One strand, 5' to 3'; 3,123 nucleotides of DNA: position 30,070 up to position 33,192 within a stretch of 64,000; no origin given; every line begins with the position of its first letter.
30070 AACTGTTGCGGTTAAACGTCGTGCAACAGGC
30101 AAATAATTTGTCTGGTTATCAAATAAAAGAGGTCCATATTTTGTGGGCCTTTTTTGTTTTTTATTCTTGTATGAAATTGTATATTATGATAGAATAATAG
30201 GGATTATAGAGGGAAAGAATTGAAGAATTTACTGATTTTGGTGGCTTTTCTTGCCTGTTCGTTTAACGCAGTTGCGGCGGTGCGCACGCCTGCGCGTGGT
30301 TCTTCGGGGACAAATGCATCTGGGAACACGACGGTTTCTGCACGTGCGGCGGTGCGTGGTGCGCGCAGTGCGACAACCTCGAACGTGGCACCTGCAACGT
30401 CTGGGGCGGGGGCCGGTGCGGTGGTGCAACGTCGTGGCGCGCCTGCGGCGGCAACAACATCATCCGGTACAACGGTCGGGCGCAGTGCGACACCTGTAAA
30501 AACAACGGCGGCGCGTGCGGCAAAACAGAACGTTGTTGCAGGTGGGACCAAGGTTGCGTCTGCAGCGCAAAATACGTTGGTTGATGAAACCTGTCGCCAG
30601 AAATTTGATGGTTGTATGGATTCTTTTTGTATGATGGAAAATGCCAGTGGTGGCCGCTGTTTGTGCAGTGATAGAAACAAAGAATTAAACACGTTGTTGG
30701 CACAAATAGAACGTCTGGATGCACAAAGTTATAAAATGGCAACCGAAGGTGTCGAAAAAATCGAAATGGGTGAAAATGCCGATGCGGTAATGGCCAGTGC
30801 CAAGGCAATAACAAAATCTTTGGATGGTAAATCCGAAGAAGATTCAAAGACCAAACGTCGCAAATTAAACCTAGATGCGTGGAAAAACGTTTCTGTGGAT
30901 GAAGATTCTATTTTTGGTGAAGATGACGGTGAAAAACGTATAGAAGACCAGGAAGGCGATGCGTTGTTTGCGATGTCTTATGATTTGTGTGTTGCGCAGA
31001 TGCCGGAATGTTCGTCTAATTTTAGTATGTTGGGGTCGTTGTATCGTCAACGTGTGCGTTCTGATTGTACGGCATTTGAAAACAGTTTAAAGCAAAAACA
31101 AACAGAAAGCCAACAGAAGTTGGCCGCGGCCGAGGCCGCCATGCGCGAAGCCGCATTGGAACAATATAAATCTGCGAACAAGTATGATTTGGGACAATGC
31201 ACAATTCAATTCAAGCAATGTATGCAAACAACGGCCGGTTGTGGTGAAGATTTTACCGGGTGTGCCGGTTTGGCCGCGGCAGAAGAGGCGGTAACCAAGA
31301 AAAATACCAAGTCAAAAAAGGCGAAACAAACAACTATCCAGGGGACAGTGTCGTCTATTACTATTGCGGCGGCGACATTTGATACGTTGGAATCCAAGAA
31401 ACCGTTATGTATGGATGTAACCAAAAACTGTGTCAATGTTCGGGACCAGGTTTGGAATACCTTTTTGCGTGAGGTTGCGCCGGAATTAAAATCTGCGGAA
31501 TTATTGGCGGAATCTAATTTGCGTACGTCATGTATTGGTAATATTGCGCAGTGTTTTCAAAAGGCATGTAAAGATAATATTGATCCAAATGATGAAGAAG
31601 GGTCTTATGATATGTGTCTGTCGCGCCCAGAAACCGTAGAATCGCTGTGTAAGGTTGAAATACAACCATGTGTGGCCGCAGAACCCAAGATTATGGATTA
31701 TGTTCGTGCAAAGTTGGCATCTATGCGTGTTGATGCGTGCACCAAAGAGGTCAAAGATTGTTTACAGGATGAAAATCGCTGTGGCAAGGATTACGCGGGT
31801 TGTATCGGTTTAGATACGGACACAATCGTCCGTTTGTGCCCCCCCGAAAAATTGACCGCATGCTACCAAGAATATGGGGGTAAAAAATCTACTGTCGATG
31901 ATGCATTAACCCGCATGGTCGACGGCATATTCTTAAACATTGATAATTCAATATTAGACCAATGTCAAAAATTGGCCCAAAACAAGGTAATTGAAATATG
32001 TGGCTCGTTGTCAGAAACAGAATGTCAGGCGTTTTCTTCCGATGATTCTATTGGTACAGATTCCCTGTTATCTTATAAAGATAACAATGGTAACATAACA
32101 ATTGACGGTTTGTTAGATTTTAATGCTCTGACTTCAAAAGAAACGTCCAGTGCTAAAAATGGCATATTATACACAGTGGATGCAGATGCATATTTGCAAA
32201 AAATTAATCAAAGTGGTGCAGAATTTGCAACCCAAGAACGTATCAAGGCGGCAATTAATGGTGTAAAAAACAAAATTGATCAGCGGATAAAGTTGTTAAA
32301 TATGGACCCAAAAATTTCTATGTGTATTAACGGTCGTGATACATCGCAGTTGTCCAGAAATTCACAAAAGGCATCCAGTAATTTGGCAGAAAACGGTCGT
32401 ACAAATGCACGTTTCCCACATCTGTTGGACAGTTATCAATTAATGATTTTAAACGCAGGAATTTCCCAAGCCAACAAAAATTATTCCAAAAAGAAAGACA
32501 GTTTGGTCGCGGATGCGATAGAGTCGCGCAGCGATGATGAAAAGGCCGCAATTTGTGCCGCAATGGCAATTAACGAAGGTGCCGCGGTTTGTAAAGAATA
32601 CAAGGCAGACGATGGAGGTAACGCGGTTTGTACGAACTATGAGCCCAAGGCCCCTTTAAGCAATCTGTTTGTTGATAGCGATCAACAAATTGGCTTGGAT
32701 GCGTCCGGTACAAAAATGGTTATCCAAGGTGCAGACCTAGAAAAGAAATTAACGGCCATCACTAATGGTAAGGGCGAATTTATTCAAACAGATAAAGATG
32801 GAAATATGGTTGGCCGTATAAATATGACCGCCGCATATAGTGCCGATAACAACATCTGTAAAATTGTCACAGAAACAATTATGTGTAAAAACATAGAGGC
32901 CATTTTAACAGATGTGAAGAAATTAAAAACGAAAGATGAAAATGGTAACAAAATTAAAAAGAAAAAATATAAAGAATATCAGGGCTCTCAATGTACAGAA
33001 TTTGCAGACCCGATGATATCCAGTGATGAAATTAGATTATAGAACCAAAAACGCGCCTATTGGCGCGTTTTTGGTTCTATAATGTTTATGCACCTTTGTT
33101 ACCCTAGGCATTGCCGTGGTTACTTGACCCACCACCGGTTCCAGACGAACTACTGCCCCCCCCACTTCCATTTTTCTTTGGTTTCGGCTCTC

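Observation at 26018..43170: Multigene family of large secreted proteins built on a repeated cysteine motif C-x6-C-(M/L/I)-x3-4-C(G)-x2-(F/Y/M)-x2-C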

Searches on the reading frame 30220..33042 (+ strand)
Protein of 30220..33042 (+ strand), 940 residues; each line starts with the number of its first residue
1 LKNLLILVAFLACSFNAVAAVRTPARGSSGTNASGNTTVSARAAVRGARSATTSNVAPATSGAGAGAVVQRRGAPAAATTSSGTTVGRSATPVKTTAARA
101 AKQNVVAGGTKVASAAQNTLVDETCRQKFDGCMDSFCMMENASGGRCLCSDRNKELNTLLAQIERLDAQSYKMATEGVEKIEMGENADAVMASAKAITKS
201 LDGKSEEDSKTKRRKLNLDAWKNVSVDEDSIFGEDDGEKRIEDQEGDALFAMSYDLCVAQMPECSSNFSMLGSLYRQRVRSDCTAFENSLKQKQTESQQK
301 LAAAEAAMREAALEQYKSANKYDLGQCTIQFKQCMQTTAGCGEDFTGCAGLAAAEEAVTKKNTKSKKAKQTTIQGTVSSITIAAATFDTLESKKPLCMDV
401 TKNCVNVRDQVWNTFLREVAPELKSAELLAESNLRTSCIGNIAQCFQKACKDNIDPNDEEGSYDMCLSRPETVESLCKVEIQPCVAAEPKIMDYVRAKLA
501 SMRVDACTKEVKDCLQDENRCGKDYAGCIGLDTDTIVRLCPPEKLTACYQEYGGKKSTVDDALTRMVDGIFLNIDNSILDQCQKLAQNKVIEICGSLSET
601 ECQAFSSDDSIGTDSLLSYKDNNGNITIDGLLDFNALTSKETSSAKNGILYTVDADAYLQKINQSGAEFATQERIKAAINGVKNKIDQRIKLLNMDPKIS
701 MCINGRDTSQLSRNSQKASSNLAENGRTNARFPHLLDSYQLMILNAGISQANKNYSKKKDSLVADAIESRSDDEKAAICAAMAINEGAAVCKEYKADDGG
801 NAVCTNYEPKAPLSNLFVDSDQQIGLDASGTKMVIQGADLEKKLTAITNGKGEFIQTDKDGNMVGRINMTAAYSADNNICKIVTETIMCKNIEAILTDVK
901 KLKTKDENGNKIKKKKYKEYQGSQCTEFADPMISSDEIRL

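Call 4: search_protein_families(library=pfam, proteins=[window:30220-33042:+], max_evalue=0.1)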
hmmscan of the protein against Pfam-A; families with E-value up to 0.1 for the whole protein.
window:30220-33042:+ (940 aa): 0 families

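Call 9: find_homologous_proteins(query=window:30220-33042:+, max_evalue=0.001)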
Query window:30220-33042:+ (940 aa): 1053 proteins with E <= 0.001 among 8000 candidates; the best 120 are listed.
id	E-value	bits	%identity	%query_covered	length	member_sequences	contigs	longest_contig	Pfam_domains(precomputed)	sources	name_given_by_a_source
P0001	0.0e+0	2064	100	100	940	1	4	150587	-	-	-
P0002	0.0e+0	1521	73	100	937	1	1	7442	-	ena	-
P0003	0.0e+0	1394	86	79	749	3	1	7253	-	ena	-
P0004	0.0e+0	1305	69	100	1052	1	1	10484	-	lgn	-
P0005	0.0e+0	1125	60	100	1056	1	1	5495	-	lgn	-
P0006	0.0e+0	1124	56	100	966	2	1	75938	-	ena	-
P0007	0.0e+0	1110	60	100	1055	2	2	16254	-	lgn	-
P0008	0.0e+0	1092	59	100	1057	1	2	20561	-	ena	-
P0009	1.5e-289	981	49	100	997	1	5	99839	-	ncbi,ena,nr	ncbi:MAG: hypothetical protein J6T57_02610 [Alphaproteobacteria bacterium]|nr:hypothetical protein [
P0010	3.6e-274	930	49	100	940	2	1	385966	-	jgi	jgi:hypothetical protein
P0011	9.4e-271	919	48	100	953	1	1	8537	-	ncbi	-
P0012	4.1e-270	917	49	100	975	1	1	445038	-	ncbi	-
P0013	4.9e-267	907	48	100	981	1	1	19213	-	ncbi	-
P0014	8.2e-265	899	50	90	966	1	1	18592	-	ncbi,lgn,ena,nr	ncbi:MAG: hypothetical protein K2I81_00170 [Alphaproteobacteria bacterium]|nr:hypothetical protein [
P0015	5.6e-264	897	49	91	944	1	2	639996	-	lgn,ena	-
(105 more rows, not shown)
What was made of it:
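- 30220..33042 (+): D: 940-aa secreted protein directly after rplQ. It has a disordered basic tether (~21-105), a long helical Cys-stapled region (~123-540) and an alpha/beta C-terminal part. Over 1000 homologues, all hypothetical (call 9).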

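Call 13: find_related_loci(query=A1, collection=genome_contigs, flank=10000)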
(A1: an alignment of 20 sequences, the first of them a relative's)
Query A1 (940 aa) in genome_contigs; peptide patterns used: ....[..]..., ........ (x = any residue, [..] = any of these).
364 stretches matched a pattern; 357 encode a relative of the query (tblastn E <= 1e-3); the best 80 are kept; 79 distinct loci.
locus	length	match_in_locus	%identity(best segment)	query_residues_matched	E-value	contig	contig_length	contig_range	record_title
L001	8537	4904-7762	48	1-940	0e+0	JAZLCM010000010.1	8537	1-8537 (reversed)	MAG: Candidatus Enterousia sp. isolate T1900045049_TC20190042.MAGScoT_cleanbin_000031 SGB_4517_k141_306583, whole genome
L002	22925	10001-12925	49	1-940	0e+0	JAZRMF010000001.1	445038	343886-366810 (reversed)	MAG: Candidatus Enterousia sp. isolate T1900045428_YK20190119.MAGScoT_cleanbin_000014 SGB_7076_k141_1157352, whole genom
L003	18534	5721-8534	47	1-940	0e+0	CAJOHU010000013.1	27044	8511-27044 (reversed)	uncultured Alphaproteobacteria bacterium isolate Red_deer_4_mag_124 genome assembly, contig: scaffold_2669, whole genome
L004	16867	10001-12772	48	5-940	0e+0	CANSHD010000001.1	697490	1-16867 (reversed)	MAG TPA_asm: uncultured Alphaproteobacteria bacterium isolate SRR15730559_bin.33_metawrap_v1.3_MAG genome assembly, cont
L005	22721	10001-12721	47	39-940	0e+0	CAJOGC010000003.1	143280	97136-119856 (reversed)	uncultured Alphaproteobacteria bacterium isolate Sheep_2_mag_61 genome assembly, contig: scaffold_100, whole genome shot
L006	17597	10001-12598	50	96-940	0e+0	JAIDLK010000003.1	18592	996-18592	MAG: Alphaproteobacteria bacterium isolate SC0338_S5_7 SC0338_S5_7_contig_3, whole genome shotgun sequence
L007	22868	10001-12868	45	1-940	0e+0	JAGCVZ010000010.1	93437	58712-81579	MAG: Alphaproteobacteria bacterium isolate RGIG10173 Yak_Rumen-4__c1369944, whole genome shotgun sequence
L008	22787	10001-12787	47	1-940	0e+0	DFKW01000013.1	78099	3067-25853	MAG TPA_asm: Alphaproteobacteria bacterium UBA3635 UBA3635_contig_7309, whole genome shotgun sequence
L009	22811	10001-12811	47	14-940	0e+0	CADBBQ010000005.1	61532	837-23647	MAG: uncultured proteobacterium isolate RUG13827 genome assembly, contig: RUG13827_asm_5, whole genome shotgun sequence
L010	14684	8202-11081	43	1-940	0e+0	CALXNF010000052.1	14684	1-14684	MAG: uncultured Alphaproteobacteria bacterium isolate E02__bin305 genome assembly, contig: E02__k127_1736855, whole geno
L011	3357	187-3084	46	1-940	0e+0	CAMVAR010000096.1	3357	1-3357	MAG TPA_asm: uncultured proteobacterium isolate SRR8387716_bin.101_metaWRAP_v1.3_MAG genome assembly, contig: ERZ1420954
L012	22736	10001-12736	46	44-940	0e+0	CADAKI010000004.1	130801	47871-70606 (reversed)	MAG: uncultured proteobacterium isolate RUG13375 genome assembly, contig: RUG13375_asm_4, whole genome shotgun sequence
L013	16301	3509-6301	45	6-940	0e+0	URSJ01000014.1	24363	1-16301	uncultured Rickettsiales bacterium isolate UMGS1304 genome assembly, contig: NODE_271_length_24363_cov_8.41003, whole ge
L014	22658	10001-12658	46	17-940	0e+0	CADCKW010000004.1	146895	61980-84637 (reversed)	MAG: uncultured proteobacterium isolate RUG14746 genome assembly, contig: RUG14746_asm_4, whole genome shotgun sequence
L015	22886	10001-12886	43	1-940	0e+0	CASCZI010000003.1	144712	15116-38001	MAG: uncultured Alphaproteobacteria bacterium isolate single-wildmice_C1226.41_1675168162 genome assembly, contig: NODE_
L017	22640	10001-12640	47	37-940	0e+0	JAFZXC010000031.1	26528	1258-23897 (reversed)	MAG: Alphaproteobacteria bacterium isolate RGIG8177 Water_buffalos_Rumen-3__c1636979, whole genome shotgun sequence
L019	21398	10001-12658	46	75-940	0e+0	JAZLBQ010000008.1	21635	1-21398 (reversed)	MAG: Candidatus Enterousia sp. isolate T1900045063_TC20190056.MAGScoT_cleanbin_000013 SGB_4572_k141_334766, whole genome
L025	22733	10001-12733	44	1-934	0e+0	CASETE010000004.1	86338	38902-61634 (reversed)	uncultured proteobacterium isolate SI.O98.metabat-bins.90 genome assembly, contig: SI.O98.metabat-bins.90.fa_k141_140240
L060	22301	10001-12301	45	1-768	0e+0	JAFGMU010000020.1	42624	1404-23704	MAG: Alphaproteobacteria bacterium isolate Zod_Metabat.497 k87_4673190, whole genome shotgun sequence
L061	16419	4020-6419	45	1-762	0e+0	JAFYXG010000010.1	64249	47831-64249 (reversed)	MAG: Alphaproteobacteria bacterium isolate RGIG7505 Water_buffalos_Colon.Co__c1009779, whole genome shotgun sequence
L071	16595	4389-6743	44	65-762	0e+0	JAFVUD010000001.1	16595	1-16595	MAG: Alphaproteobacteria bacterium isolate RGIG5397 Sheep_Colon-3__c77541, whole genome shotgun sequence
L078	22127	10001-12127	47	100-762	0e+0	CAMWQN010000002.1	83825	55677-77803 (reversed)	MAG TPA_asm: uncultured Rickettsiales bacterium isolate SRR14411243_bin.1_metawrap_v1.3_MAG genome assembly, contig: NOD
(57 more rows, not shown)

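Call 22: predict_structure(alignment_id=A1)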
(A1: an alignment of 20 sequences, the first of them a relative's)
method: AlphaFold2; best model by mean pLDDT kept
length: 940 residues; sequences in the alignment: 20
mean_pLDDT: 63.1   pTM: 0.40
mean pLDDT of the five models: 63.1, 61.7, 60.4, 58.6, 55.9
residues with pLDDT >= 90: 2; 70-90: 356; 50-70: 394; < 50: 188
segments of 3 or more residues with pLDDT < 50: 1-5, 9-118, 139-145, 204-218, 220-239, 315-317, 319-321, 360-366, 715-717, 722-724
pLDDT, mean of each block of 10 residues (from residue 1): 44 34 25 26 26 24 26 28 25 25 31 46 72 61 45 59 69 66 60 62 47 42 40 43 58 72 71 70 65 72 67 50 64 74 66 54 50 62 70 74 63 74 65 64 70 60 60 67 66 65 66 76 73 69 66 55 61 75 86 79 79 85 79 84 70 85 85 88 88 82 68 50 55 81 88 89 78 75 64 67 62 54 66 68 58 69 76 82 85 73 51 60 76 84
secondary structure, 60 per line:
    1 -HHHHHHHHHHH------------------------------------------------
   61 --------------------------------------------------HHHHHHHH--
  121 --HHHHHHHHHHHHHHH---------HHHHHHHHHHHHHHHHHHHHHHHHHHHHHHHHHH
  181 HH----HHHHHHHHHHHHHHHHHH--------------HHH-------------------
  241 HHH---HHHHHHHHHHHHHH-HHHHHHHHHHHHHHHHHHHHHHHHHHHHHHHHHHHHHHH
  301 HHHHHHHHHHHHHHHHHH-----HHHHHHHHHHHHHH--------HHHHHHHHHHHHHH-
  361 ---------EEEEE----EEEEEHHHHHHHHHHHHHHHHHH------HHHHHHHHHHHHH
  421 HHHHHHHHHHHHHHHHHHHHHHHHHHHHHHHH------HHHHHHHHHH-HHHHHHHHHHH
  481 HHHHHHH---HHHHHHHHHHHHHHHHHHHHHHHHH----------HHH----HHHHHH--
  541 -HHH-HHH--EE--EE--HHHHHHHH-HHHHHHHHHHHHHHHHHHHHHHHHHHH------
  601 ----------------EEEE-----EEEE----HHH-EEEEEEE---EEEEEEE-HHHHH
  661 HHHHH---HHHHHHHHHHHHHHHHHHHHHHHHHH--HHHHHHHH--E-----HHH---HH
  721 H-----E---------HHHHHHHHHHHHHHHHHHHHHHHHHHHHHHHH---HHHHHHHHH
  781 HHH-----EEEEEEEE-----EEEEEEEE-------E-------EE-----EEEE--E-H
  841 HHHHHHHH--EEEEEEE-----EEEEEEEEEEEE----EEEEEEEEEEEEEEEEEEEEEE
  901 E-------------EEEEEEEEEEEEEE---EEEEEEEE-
elements in order (helices of 4 or more, strands of 3 or more residues): H2-12 H111-118 H123-137 H147-182 H187-204 H247-260 H262-318 H324-337 H346-359 E370-374 E379-383 H384-401 H408-452 H459-468 H470-487 H491-515 H533-538 H559-566 H568-594 E617-620 E626-629 E638-644 E648-654 H656-665 H669-694 H697-704 H737-768 H772-783 E789-796 E802-809 E832-835 H840-848 E851-857 E863-874 E879-901 E915-928 E932-939
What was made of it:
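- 30220..33042 (+): AF2 mean pLDDT 63 (call 22).
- D is helical with a C-terminal beta domain (call 22).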

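Call 24: search_protein_families(library=ncbifam, proteins=[window:30220-33042:+], max_evalue=0.1)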
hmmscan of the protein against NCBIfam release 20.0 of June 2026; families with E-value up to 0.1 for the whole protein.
window:30220-33042:+ (940 aa): 0 families

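Call 25: fold_search(model_id=the predicted structure, library=pdb)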
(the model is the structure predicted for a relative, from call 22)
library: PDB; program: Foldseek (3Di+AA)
matches with E <= 10: 158; with E <= 0.001: 0
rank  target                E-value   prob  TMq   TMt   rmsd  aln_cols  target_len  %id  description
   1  8pr2_f                2.2e-01  0.07  0.07  0.09  38.7       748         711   10  Cytoplasmic dynein-1 heavy chain bound to JIP3-LZI (released 2024-03-27)
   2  6yfk_AA               6.0e-01  0.75  0.06  0.31  15.7       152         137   10  Virus-like particle of bacteriophage ESE007 (released 2020-09-02)
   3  7oho_AAA              6.9e-01  0.06  0.08  0.10  31.1       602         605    9  Crystal structure of AP2 FCHO2 chimera (released 2022-06-01)
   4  9dgq_m                1.1e+00  0.05  0.09  0.04  55.2       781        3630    8  Structure of dynein-1 on microtubules (released 2025-09-10)
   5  8zku_A                1.1e+00  0.04  0.06  0.06  18.8       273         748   13  Structure of Polycystin-1/Polycystin-2 complex with GOF mutations (released 2025-05-21)
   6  2qux_M                1.2e+00  0.51  0.04  0.28  11.7        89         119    7  PP7 coat protein dimer in complex with RNA hairpin (released 2007-12-18)
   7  2qux_B                1.2e+00  0.51  0.04  0.27  11.7        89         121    7  PP7 coat protein dimer in complex with RNA hairpin (released 2007-12-18)
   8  2qux_K                1.3e+00  0.57  0.05  0.28   9.5        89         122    6  PP7 coat protein dimer in complex with RNA hairpin (released 2007-12-18)
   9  2qux_A                1.3e+00  0.47  0.04  0.27  11.7        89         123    7  PP7 coat protein dimer in complex with RNA hairpin (released 2007-12-18)
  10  3lk2_A                1.3e+00  0.08  0.06  0.15  20.9       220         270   11  Crystal structure of CapZ bound to the uncapping motif from CARMIL (released 2010-04-07)
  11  3aaa_A                1.5e+00  0.06  0.06  0.13  23.9       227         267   11  Crystal Structure of Actin capping protein in complex with V-1 (released 2010-08-04)
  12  2pfv                  1.7e+00  0.06  0.09  0.14  25.5       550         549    9  S. cerevisiae Exo70 with additional residues to 2.1 Angrstrom resolution (released 2007-05-22)
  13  7mvu_A                2.0e+00  0.06  0.08  0.06  35.0       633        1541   11  Single particle cryo-EM structure of the Chaetomium thermophilum Nup192-Nic96 complex (Nup192 residues 1-1756; Nic96 r (released 2022-06-15)
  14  7rwb_A                2.0e+00  0.03  0.09  0.11  31.5       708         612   11  AP2 bound to the APA domain of SGIP in the presence of heparin (released 2022-03-30)
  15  6yf7_AA               2.2e+00  0.66  0.05  0.32   9.2        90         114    8  Virus-like particle of bacteriophage AC (released 2020-09-02)
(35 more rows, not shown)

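Call 37: search_solved_structures(query=A1, max_evalue=1)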
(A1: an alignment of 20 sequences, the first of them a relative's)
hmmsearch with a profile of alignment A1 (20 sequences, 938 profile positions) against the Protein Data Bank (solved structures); distinct sequences matched with E-value up to 1: 3.
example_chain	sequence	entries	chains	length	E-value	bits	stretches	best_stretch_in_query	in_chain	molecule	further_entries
7oo3_c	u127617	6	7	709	0.48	11.6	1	420-473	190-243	UV-stimulated scaffold protein A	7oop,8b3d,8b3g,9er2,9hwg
7opc_c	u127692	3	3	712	0.48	11.6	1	420-473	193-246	UV-stimulated scaffold protein A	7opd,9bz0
8qh5_D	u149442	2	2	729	0.5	11.6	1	420-473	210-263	UV-stimulated scaffold protein A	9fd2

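Call 45: find_encoding_contigs(protein=P0004, flank=8000, max_places=4)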
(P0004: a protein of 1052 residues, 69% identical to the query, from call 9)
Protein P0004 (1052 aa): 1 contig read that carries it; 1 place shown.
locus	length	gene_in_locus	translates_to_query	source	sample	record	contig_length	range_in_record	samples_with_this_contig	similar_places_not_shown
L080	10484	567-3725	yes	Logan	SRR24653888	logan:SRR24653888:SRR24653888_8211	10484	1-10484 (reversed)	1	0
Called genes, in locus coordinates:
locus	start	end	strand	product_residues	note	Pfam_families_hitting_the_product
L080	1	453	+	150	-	?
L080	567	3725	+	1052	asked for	-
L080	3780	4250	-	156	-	PF00293:NUDIX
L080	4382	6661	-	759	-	-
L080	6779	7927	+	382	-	-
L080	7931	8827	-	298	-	-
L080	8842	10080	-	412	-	-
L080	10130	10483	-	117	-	?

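Call 60: find_encoding_contigs(protein=P0001, flank=6000, max_places=6)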
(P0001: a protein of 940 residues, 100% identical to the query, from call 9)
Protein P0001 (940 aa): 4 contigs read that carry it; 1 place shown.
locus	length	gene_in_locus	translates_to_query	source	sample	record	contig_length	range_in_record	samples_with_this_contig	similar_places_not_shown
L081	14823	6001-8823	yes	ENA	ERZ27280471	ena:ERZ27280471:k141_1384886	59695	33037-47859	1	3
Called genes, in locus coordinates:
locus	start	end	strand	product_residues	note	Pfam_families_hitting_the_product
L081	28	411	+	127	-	PF00411:Ribosomal_S11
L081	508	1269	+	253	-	-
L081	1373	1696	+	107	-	-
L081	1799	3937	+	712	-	-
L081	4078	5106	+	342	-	PF01193:RNA_pol_L, PF01000:RNA_pol_A_bac, PF03118:RNA_pol_A_CTD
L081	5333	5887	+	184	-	PF01196:Ribosomal_L17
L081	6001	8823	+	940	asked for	-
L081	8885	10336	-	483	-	-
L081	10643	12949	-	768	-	-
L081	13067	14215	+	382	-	-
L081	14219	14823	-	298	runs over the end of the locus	-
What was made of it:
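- On Invertible-segment C-terminus switching: Four contigs of this strain all show one orientation (call 60).
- Tried and rejected: Four contigs of the same strain all show the same arrangement (call 60).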
